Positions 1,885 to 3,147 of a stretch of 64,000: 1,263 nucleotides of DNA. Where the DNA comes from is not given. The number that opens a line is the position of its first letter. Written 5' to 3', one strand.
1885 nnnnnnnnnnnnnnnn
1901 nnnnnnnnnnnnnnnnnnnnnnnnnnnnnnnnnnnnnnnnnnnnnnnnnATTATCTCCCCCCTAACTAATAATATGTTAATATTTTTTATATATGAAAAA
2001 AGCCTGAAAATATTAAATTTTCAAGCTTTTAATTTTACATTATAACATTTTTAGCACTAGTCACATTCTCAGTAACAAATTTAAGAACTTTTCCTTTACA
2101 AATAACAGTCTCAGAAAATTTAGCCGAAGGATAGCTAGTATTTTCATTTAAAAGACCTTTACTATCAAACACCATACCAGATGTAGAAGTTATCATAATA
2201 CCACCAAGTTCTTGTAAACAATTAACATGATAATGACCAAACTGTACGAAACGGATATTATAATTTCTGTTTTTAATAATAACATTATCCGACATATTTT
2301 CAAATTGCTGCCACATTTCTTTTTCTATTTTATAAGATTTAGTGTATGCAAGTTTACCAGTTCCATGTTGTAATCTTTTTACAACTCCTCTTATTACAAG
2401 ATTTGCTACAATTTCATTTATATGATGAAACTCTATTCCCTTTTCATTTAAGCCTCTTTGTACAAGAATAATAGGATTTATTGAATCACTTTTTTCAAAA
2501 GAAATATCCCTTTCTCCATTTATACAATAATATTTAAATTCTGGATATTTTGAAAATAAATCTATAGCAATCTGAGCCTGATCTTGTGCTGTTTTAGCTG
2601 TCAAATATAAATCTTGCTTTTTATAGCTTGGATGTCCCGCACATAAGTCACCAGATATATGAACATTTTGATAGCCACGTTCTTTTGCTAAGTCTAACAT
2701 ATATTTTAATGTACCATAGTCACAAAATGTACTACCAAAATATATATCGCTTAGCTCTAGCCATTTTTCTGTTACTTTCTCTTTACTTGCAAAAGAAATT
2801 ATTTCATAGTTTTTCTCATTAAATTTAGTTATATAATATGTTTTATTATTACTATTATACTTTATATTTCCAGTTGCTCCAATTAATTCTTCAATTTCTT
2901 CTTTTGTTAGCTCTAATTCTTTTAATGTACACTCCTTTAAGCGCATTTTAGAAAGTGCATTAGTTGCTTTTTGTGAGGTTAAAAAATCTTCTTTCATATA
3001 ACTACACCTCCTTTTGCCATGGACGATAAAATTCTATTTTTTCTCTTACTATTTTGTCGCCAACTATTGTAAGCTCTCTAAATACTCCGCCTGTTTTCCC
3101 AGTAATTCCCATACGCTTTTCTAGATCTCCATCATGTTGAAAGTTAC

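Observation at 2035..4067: Tandem DP1-like phosphoesterase paralogs: one catalytically complete, one with degenerate metal-binding motifs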

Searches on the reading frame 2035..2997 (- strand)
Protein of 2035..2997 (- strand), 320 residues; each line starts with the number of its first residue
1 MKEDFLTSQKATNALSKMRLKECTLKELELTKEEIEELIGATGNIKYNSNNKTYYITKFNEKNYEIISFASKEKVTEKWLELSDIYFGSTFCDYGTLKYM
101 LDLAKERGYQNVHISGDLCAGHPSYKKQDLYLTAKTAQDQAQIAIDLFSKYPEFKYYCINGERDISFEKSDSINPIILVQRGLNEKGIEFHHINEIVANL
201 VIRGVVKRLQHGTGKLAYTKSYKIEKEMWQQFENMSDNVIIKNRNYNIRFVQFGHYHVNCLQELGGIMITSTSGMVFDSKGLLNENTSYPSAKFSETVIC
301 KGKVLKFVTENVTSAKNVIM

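Call 3: search_protein_families(library=pfam, proteins=[window:2035-2997:-], max_evalue=1)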
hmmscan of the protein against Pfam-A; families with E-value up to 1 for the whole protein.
window:2035-2997:- (320 aa): 0 families

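Call 4: search_protein_families(library=ncbifam, proteins=[window:2035-2997:-], max_evalue=1)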
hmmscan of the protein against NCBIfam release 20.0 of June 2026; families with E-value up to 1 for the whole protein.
window:2035-2997:- (320 aa): 1 family
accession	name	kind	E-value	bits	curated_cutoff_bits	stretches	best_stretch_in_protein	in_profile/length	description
NF003118.0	PRK04036.1-3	equivalog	0.008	15.2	445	1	36-153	187-307/481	DNA-directed DNA polymerase II small subunit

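Call 6: search_protein_families(library=padloc, proteins=[window:2035-2997:-], max_evalue=1)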
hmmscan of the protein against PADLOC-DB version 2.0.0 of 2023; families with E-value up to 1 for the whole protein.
window:2035-2997:- (320 aa): 0 families

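Call 7: search_protein_families(library=phrogs, proteins=[window:2035-2997:-], max_evalue=1)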
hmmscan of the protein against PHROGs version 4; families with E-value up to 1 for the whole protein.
window:2035-2997:- (320 aa): 2 families
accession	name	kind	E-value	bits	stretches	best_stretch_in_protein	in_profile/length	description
phrog_7339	-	DNA, RNA and nucleotide metabolism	2.9e-07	31.1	1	61-189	14-140/263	DNA repair exonuclease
phrog_7538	-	unknown function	0.17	12.9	1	237-312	60-133/146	-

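Call 9: search_solved_structures(query=window:2035-2997:-, max_evalue=10, show_alignments=2)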
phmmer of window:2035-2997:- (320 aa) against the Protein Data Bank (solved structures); distinct sequences matched with E-value up to 10: 0.

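Call 12: find_homologous_proteins(query=window:2035-2997:-)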
Query window:2035-2997:- (320 aa): 37 proteins with E <= 0.001 among 1037 candidates.
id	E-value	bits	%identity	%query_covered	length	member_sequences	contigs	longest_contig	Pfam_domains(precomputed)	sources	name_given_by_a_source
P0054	1.7e-198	676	95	100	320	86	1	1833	-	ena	-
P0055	2.4e-179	613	86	100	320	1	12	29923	-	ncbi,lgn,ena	-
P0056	2.4e-179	613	86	100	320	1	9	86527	-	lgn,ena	-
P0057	1.0e-178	611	86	100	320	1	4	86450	-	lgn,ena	-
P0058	5.8e-178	609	85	100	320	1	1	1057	-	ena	-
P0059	2.6e-175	600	82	100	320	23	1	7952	-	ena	-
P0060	4.7e-175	599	83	100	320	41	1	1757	-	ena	-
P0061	1.3e-174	598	83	100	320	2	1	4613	-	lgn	-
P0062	1.5e-174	598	82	100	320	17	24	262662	-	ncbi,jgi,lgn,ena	-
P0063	1.8e-174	597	83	100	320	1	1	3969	-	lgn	-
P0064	3.5e-173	593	81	100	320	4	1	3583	-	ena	-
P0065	5.2e-172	589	83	100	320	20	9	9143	-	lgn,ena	-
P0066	6.4e-172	589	81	100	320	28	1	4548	-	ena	-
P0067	2.5e-171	587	80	100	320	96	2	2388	-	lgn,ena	-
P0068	3.1e-171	587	81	100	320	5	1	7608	-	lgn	-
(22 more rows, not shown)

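Call 31: search_solved_structures(query=A2, max_evalue=10, show_alignments=2)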
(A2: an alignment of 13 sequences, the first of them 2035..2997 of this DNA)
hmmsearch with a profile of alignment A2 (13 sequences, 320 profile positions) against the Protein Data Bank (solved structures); distinct sequences matched with E-value up to 10: 0.

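Call 41: predict_structure(alignment_id=A2)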
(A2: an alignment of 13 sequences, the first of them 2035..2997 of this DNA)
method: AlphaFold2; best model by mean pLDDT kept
length: 320 residues; sequences in the alignment: 13
mean_pLDDT: 84.6   pTM: 0.85
mean pLDDT of the five models: 84.6, 78.7, 78.7, 74.1, 72.5
residues with pLDDT >= 90: 143; 70-90: 140; 50-70: 25; < 50: 12
segments of 3 or more residues with pLDDT < 50: 218-221, 315-320
pLDDT, mean of each block of 10 residues (from residue 1): 74 88 94 91 85 80 76 92 92 90 95 94 86 93 98 95 89 92 95 86 90 60 69 72 84 79 86 79 69 92 90 54
secondary structure, 60 per line:
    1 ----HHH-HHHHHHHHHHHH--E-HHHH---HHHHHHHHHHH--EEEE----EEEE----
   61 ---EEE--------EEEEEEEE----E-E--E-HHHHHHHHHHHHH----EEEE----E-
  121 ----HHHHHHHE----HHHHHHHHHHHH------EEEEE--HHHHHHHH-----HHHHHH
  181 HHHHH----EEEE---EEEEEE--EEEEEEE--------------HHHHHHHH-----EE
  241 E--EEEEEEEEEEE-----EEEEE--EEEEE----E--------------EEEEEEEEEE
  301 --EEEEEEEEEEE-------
elements in order: H9-20 H25-28 H32-42 E45-48 E53-56 E64-66 E75-82 H94-106 E111-114 H125-131 H137-148 E155-159 H162-169 H175-185 E190-193 E197-202 E205-211 H226-233 E239-241 E244-254 E260-264 E267-271 E291-300 E303-313

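Call 45: fold_search(model_id=the predicted structure, library=pdb)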
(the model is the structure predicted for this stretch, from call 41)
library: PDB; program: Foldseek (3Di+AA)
matches with E <= 10: 962; with E <= 0.001: 126
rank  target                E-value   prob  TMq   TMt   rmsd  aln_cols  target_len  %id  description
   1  9f2a_A                2.8e-10  1.00  0.55  0.41   8.8       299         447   16  Pyrococcus abyssi PolD in complex with Rpa2 winged-helix domain class 2 (composite map) (released 2024-12-04)
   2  9f29_A                5.0e-10  1.00  0.55  0.41  10.7       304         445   16  Pyrococcus abyssi PolD in complex with Rpa2 winged-helix domain class 1 (composite map) (released 2024-12-04)
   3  8ppt_A                1.1e-09  1.00  0.55  0.40  10.1       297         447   16  Pyrococcus abyssi DNA polymerase D (PolD) in its editing mode bound to a primer/template substrate containing a mismat (released 2023-12-20)
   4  6t8h_A                5.4e-09  1.00  0.54  0.43  11.3       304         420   16  Cryo-EM structure of the DNA-bound PolD-PCNA processive complex from P. abyssi (released 2020-03-04)
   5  6hms_A                8.1e-09  1.00  0.52  0.43  12.1       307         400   16  Cryo-EM map of DNA polymerase D from Pyrococcus abyssi in complex with DNA (released 2019-01-30)
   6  5ihe_A                7.9e-08  1.00  0.52  0.39  11.6       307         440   17  D-family DNA polymerase - DP1 subunit (3'-5' proof-reading exonuclease) (released 2016-08-31)
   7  6hmf_A                9.9e-08  1.00  0.52  0.39  11.6       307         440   17  D-family DNA polymerase - DP1 subunit (3'-5' proof-reading exonuclease) H451 proof-reading deficient variant (released 2019-01-30)
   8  5ihe_B                1.2e-07  1.00  0.48  0.36  12.4       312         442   18  D-family DNA polymerase - DP1 subunit (3'-5' proof-reading exonuclease) (released 2016-08-31)
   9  6knb_A                1.3e-07  1.00  0.53  0.40   5.8       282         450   15  PolD-PCNA-DNA (form A) (released 2020-08-05)
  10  6hmf_B                2.1e-07  1.00  0.49  0.36  11.5       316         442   16  D-family DNA polymerase - DP1 subunit (3'-5' proof-reading exonuclease) H451 proof-reading deficient variant (released 2019-01-30)
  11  9bi5_B                4.0e-07  1.00  0.42  0.34  10.3       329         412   12  Apo form Mre11-Rad50 complex (released 2025-08-06)
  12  4lu9_D                9.6e-07  1.00  0.38  0.36  11.8       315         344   12  Crystal structure of E.coli SbcD at 2.5 angstrom resolution (released 2014-08-27)
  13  2dxl_A                1.1e-06  1.00  0.40  0.46   9.7       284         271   13  Glycerophosphodiesterase from Enterobacter aerogenes (released 2007-05-22)
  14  4lty_A                1.1e-06  1.00  0.38  0.36  11.9       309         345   10  Crystal Structure of E.coli SbcD at 1.8 A Resolution (released 2014-02-26)
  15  3av0_A                1.4e-06  1.00  0.41  0.36  10.2       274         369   14  Crystal structure of Mre11-Rad50 bound to ATP S (released 2011-05-25)
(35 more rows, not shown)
